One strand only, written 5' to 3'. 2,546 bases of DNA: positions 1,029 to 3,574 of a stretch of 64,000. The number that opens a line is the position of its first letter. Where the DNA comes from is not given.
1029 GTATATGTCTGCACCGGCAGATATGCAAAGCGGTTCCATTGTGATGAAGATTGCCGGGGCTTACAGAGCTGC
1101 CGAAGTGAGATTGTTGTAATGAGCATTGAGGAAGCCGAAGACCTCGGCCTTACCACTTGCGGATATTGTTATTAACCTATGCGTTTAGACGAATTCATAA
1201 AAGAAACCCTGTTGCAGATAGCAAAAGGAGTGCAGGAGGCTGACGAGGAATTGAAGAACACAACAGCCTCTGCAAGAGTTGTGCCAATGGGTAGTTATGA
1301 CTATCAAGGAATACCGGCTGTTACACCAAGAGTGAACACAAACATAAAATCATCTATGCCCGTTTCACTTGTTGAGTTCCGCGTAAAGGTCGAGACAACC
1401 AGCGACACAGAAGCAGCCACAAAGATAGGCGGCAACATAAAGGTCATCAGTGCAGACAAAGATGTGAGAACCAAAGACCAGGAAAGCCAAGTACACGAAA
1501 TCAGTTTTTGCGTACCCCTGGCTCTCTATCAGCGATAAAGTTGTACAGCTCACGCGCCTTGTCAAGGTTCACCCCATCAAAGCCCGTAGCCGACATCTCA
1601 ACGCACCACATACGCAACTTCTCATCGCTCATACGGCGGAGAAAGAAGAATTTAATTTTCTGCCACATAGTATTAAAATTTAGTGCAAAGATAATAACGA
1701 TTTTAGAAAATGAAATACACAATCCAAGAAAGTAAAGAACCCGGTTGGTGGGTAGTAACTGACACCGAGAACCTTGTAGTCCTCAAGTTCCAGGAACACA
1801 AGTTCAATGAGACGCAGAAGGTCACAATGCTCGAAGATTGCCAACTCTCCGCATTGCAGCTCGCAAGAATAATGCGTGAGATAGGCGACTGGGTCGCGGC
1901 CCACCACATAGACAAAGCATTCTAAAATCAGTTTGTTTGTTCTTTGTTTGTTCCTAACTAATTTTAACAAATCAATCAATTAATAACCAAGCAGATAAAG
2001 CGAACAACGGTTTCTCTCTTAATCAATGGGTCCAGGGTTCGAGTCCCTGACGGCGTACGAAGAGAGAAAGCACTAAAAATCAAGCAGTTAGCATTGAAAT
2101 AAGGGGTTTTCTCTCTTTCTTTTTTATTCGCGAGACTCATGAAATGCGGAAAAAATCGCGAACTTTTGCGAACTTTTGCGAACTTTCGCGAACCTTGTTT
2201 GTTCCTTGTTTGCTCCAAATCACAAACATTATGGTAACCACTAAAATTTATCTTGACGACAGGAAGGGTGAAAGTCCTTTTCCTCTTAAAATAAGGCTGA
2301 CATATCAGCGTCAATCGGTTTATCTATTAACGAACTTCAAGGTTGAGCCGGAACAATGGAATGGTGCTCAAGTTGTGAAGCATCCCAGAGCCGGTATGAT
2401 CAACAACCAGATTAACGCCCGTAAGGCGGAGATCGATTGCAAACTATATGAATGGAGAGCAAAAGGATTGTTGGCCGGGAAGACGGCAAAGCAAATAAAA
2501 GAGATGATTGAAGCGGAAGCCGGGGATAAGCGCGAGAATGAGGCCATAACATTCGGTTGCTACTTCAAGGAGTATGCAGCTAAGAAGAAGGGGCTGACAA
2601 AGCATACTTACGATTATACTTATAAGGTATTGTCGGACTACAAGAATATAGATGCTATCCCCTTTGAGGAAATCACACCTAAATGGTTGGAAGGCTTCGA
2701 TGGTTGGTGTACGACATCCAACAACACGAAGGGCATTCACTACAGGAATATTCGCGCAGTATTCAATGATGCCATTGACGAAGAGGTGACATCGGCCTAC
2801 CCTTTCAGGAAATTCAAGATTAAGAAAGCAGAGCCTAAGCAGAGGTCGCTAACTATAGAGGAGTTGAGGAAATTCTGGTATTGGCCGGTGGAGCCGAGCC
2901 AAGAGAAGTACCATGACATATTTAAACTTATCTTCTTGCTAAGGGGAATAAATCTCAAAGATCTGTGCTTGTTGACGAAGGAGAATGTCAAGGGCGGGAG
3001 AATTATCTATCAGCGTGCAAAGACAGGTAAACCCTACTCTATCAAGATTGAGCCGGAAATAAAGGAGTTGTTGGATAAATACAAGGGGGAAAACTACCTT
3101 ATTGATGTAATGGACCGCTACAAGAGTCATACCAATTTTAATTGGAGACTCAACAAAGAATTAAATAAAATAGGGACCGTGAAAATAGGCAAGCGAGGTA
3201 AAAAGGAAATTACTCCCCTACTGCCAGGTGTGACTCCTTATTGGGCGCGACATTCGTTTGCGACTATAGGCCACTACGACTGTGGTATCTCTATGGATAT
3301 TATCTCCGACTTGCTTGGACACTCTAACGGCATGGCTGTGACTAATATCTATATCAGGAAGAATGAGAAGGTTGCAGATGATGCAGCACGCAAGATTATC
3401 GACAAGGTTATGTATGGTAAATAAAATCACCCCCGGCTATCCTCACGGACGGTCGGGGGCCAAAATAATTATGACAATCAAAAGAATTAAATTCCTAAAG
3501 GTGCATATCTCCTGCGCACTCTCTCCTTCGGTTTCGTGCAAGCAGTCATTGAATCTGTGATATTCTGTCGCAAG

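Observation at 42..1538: Four-gene plus-strand cassette next to attP/int: two paralogous 4-TM proteins, a Cys-rich lipoprotein and a Trypco2-like protein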

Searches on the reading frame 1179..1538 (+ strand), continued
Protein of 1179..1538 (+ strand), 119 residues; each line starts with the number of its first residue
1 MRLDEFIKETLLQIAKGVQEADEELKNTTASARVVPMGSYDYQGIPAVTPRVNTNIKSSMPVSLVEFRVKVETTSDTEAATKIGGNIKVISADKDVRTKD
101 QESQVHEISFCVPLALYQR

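Call 114: get_annotated_region(hit=H3, flank=3000)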
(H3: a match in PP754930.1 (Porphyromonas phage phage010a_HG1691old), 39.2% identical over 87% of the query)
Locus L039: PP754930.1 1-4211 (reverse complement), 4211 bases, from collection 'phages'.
description: Porphyromonas phage phage010a_HG1691old, complete genome.
organism: Porphyromonas phage phage010a_HG1691old (NCBI taxid 3144282)
taxonomy: Viruses
host: Porphyromonas gingivalis HG1691old; source: human; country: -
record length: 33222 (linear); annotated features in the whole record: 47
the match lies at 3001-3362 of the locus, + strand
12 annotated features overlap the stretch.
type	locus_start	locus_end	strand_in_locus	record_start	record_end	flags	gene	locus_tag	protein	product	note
CDS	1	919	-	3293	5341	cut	-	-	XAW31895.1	transposase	-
CDS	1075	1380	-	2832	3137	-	-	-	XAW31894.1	hypothetical protein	-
CDS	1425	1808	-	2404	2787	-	-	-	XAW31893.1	hypothetical protein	-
CDS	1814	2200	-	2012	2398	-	-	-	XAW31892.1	hypothetical protein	-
CDS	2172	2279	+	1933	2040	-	-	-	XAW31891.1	hypothetical protein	-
CDS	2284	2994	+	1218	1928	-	-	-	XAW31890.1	transcriptional repressor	-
CDS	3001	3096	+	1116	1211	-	-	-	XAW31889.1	hypothetical protein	-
CDS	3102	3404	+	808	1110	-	-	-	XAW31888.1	hypothetical protein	-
CDS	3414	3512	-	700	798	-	-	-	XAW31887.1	hypothetical protein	-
CDS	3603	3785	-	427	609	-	-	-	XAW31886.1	hypothetical protein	-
CDS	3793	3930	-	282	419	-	-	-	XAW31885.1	hypothetical protein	-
CDS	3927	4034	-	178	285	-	-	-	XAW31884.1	hypothetical protein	-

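Call 119: find_encoding_contigs(protein=P0064, flank=4000, max_places=3)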
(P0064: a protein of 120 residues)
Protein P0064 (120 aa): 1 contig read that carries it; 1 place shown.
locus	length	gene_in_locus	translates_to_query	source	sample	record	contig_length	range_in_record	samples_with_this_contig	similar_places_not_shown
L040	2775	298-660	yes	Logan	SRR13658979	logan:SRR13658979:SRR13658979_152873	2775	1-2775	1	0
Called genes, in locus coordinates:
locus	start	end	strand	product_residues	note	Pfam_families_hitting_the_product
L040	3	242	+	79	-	?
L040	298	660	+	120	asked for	-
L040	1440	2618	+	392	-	-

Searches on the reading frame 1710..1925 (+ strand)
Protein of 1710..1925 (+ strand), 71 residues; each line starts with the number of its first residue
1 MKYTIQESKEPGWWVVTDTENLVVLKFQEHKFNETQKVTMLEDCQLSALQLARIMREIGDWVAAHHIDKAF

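Call 3: search_protein_families(library=pfam, proteins=[window:1710-1925:+], max_evalue=1)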
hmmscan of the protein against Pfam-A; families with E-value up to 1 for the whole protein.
window:1710-1925:+ (71 aa): 0 families

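Call 4: search_protein_families(library=phrogs, proteins=[window:1710-1925:+], max_evalue=1)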
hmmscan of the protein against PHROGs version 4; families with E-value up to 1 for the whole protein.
window:1710-1925:+ (71 aa): 1 family
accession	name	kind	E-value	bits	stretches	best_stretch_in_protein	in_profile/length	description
phrog_1826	-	unknown function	0.24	12.8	1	46-66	12-32/70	-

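Call 5: search_protein_families(library=padloc, proteins=[window:1710-1925:+], max_evalue=1)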
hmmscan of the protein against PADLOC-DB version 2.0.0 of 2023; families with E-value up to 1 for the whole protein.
window:1710-1925:+ (71 aa): 0 families

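Call 6: search_protein_families(library=ncbifam, proteins=[window:1710-1925:+], max_evalue=1)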
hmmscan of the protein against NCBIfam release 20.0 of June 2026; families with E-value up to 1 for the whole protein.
window:1710-1925:+ (71 aa): 0 families

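Call 86: search_protein_families(library=pfam, proteins=[window:1710-1925:+], max_evalue=0.1)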
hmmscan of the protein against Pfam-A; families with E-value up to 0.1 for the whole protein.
window:1710-1925:+ (71 aa): 0 families

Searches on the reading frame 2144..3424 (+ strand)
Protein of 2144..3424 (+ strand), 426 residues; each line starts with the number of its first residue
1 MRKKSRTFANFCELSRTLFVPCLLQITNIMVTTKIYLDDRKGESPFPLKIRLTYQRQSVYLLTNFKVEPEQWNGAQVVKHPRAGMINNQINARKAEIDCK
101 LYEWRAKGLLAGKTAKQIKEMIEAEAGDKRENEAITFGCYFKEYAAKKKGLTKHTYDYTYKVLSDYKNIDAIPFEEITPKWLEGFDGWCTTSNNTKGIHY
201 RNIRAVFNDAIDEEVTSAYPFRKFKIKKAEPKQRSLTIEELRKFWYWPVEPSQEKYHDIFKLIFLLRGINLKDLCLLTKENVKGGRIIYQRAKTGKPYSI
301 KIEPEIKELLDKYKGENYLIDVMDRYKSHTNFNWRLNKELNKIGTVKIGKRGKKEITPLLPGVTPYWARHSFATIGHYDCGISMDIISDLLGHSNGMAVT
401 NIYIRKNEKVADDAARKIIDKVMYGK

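Call 3: search_protein_families(library=pfam, proteins=[window:2144-3424:+], max_evalue=1)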
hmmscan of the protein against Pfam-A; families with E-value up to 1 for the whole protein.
window:2144-3424:+ (426 aa): 3 families
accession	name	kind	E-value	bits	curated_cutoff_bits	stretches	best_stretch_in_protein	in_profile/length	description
PF13102.12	Phage_int_SAM_5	-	4.8e-17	62.6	22.3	1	136-226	1-98/98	Phage integrase SAM-like domain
PF17293.8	Arm-DNA-bind_5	-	2.2e-07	31.7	22.6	1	45-119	13-87/87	Arm DNA-binding domain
PF00589.27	Phage_integrase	-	8.5e-07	29.3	27.1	1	252-408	19-170/172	Phage integrase family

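Call 4: search_protein_families(library=phrogs, proteins=[window:2144-3424:+], max_evalue=1)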
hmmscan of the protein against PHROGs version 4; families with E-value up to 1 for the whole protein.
window:2144-3424:+ (426 aa): 5 families
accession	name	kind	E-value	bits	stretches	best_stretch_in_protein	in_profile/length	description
phrog_1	-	integration and excision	1.3e-33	118.2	1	118-421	145-450/611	integrase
phrog_216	-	integration and excision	2.7e-12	47.4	1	200-418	18-236/301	integrase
phrog_7685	-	integration and excision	0.00037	21.1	1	315-421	133-237/240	integrase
phrog_3524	-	unknown function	0.055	14.9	1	207-242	3-37/58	-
phrog_23271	-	unknown function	0.32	12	1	363-411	9-55/67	-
